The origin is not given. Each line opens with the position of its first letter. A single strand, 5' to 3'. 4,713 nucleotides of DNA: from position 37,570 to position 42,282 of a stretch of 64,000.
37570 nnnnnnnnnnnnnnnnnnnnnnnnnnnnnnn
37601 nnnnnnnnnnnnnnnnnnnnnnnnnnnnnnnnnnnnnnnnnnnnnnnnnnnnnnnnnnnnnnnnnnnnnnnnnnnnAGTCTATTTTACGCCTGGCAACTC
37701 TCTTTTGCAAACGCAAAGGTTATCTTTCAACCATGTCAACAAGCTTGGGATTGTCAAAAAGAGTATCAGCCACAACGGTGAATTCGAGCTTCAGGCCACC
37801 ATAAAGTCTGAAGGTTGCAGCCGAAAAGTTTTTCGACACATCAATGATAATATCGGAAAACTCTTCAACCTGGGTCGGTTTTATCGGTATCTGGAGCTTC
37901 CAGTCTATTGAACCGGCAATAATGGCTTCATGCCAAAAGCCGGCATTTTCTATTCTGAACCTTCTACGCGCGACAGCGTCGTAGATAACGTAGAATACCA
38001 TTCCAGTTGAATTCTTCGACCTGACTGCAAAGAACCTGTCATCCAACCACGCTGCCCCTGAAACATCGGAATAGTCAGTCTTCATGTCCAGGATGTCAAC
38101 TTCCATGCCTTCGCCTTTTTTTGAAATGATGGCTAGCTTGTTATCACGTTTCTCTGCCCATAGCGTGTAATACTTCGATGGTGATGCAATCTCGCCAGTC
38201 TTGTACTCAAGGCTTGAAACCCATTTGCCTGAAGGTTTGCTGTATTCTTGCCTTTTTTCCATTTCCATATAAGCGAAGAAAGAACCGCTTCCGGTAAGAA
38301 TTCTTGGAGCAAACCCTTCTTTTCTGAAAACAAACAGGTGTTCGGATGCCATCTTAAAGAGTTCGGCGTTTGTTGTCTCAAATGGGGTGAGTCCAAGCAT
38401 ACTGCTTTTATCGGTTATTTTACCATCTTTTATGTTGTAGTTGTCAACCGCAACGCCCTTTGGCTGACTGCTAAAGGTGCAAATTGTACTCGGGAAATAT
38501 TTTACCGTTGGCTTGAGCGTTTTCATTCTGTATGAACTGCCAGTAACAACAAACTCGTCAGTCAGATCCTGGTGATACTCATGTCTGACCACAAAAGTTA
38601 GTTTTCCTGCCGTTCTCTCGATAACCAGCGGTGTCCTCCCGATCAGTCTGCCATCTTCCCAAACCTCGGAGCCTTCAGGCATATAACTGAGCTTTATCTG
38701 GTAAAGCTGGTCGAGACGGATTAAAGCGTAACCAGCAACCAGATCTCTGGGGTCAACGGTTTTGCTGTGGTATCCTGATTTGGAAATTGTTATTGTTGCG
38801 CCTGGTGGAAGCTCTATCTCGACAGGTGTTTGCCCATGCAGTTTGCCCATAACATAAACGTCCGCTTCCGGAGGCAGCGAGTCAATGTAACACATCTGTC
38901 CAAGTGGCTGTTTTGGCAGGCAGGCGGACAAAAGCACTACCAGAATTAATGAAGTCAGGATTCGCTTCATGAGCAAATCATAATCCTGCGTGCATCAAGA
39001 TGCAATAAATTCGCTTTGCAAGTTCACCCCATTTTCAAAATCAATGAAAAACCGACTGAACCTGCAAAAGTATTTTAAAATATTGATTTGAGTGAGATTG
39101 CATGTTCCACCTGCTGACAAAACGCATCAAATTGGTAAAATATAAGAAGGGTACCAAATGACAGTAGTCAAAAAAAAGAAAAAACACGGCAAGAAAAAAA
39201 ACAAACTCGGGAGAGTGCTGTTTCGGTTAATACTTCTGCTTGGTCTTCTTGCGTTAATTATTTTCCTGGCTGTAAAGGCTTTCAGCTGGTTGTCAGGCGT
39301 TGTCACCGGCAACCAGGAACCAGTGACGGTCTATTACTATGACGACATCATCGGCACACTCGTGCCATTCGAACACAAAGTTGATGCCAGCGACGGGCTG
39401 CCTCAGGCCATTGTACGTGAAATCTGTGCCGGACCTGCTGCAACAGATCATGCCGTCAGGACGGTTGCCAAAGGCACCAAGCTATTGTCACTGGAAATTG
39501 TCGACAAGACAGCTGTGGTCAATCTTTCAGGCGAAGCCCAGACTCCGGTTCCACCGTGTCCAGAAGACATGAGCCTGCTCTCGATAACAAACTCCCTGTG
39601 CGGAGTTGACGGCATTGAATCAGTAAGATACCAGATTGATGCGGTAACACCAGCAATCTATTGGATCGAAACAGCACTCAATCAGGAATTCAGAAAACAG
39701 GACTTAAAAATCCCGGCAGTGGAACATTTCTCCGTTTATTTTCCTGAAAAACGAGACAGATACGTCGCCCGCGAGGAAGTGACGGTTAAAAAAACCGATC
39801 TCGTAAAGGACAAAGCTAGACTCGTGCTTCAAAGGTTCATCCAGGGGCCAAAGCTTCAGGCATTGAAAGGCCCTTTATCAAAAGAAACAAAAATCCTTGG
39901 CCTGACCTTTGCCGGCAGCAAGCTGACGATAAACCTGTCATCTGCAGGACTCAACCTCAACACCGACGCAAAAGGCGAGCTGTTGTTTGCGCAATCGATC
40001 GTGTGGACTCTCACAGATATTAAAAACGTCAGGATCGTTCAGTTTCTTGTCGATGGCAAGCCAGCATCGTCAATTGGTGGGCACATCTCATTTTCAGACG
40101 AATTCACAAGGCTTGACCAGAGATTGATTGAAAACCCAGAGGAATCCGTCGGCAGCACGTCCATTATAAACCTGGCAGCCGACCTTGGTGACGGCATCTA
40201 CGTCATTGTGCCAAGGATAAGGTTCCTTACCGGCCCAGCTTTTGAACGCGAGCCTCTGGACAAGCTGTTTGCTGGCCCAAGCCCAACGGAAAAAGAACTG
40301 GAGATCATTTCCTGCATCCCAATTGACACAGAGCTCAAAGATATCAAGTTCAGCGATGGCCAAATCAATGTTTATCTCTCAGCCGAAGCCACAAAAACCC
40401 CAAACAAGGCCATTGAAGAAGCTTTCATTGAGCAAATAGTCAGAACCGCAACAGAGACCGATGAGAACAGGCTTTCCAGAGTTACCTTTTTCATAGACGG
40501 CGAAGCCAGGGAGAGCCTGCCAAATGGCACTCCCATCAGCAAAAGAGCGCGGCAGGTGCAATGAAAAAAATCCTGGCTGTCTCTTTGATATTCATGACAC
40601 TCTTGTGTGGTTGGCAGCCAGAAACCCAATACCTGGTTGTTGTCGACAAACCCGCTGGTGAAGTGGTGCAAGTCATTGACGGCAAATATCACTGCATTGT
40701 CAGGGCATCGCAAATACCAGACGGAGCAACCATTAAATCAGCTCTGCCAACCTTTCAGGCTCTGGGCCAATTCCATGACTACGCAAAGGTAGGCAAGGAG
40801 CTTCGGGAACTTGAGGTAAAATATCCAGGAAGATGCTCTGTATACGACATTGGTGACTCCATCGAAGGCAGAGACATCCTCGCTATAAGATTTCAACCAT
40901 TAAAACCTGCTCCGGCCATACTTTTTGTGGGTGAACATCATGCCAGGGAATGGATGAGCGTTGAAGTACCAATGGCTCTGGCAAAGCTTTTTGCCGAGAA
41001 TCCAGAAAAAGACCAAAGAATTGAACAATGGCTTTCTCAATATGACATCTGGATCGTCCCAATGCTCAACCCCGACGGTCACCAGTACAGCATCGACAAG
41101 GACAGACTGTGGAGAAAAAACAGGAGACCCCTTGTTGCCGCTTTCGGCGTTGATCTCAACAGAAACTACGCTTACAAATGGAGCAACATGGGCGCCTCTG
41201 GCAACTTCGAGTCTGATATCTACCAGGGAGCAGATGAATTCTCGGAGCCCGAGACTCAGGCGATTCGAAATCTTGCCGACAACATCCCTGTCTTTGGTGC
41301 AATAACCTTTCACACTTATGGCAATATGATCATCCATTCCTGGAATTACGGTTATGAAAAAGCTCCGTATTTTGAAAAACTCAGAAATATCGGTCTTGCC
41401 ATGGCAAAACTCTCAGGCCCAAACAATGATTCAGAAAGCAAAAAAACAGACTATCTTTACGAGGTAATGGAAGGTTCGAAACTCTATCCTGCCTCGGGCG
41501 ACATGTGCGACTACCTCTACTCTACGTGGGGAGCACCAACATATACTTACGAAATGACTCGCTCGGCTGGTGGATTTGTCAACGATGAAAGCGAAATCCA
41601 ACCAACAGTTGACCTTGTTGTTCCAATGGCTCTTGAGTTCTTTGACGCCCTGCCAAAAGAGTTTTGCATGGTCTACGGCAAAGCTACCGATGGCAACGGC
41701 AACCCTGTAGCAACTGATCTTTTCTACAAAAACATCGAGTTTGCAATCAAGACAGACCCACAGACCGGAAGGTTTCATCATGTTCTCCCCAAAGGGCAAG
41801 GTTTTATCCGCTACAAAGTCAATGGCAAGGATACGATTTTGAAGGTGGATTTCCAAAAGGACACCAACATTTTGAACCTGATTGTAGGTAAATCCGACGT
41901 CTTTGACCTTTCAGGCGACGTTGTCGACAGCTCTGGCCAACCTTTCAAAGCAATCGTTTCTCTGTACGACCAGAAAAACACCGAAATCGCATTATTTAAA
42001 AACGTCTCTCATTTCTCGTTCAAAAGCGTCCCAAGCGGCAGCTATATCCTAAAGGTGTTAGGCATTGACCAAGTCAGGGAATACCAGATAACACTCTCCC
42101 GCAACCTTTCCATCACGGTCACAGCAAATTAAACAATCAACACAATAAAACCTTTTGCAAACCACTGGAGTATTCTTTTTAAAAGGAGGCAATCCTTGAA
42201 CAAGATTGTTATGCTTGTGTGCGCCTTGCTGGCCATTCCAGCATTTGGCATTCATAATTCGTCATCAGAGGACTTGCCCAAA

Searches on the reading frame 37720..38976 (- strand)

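Call 28: search_protein_families(library=pfam, proteins=[window:37720-38976:-], max_evalue=0.001)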
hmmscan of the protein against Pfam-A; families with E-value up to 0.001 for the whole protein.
window:37720-38976:- (418 aa): 1 family
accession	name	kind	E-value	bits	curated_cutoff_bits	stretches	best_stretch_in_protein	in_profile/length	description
PF08308.17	PEGA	-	3.4e-14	52.9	20.8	2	30-73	5-52/71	PEGA domain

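Call 73: search_protein_families(library=padloc, proteins=[window:37720-38976:-], max_evalue=0.001)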
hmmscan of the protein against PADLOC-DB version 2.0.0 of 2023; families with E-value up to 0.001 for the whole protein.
window:37720-38976:- (418 aa): 0 families

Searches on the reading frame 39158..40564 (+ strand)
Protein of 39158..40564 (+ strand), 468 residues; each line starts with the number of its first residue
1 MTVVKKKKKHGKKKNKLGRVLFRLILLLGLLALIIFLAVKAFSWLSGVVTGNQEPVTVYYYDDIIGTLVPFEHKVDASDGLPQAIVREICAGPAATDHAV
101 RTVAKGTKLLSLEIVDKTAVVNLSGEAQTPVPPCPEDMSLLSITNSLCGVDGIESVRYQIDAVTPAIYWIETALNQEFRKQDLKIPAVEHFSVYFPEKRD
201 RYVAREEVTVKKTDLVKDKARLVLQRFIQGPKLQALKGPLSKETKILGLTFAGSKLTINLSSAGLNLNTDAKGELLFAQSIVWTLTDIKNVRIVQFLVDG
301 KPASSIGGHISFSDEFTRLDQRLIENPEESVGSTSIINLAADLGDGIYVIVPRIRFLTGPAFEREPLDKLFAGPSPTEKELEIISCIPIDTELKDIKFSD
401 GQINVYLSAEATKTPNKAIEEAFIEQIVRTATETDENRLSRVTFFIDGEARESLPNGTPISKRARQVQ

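Call 28: search_protein_families(library=pfam, proteins=[window:39158-40564:+], max_evalue=0.001)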
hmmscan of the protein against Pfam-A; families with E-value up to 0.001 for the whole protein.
window:39158-40564:+ (468 aa): 1 family
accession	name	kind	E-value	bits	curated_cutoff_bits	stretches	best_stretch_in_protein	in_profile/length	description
PF10646.14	Germane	-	4.6e-46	156.6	23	3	193-303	2-116/117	Sporulation and spore germination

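Call 73: search_protein_families(library=padloc, proteins=[window:39158-40564:+], max_evalue=0.001)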
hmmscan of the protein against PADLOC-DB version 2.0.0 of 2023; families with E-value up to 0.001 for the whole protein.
window:39158-40564:+ (468 aa): 0 families

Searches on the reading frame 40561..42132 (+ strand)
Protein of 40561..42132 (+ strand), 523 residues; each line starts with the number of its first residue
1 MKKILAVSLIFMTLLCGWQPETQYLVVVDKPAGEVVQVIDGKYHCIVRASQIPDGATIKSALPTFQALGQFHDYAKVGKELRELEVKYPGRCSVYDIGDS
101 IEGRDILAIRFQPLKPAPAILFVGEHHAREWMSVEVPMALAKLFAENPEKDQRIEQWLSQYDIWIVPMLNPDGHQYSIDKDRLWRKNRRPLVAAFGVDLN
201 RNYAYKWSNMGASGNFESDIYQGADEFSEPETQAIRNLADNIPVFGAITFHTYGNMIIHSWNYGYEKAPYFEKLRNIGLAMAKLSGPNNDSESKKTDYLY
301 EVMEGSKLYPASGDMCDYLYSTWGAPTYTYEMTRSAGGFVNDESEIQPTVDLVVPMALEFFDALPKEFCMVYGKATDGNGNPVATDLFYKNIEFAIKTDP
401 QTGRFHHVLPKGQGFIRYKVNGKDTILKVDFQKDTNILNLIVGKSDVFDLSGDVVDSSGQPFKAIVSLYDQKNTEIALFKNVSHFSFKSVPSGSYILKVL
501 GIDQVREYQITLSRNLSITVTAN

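Call 28: search_protein_families(library=pfam, proteins=[window:40561-42132:+], max_evalue=0.001)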
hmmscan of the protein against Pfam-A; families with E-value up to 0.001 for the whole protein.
window:40561-42132:+ (523 aa): 1 family
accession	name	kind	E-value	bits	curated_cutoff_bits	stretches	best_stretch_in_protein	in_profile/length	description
PF00246.29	Peptidase_M14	-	5.3e-63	213.7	21.6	1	80-350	4-280/286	Zinc carboxypeptidase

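Call 73: search_protein_families(library=padloc, proteins=[window:40561-42132:+], max_evalue=0.001)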
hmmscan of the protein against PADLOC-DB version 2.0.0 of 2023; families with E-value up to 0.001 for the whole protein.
window:40561-42132:+ (523 aa): 0 families
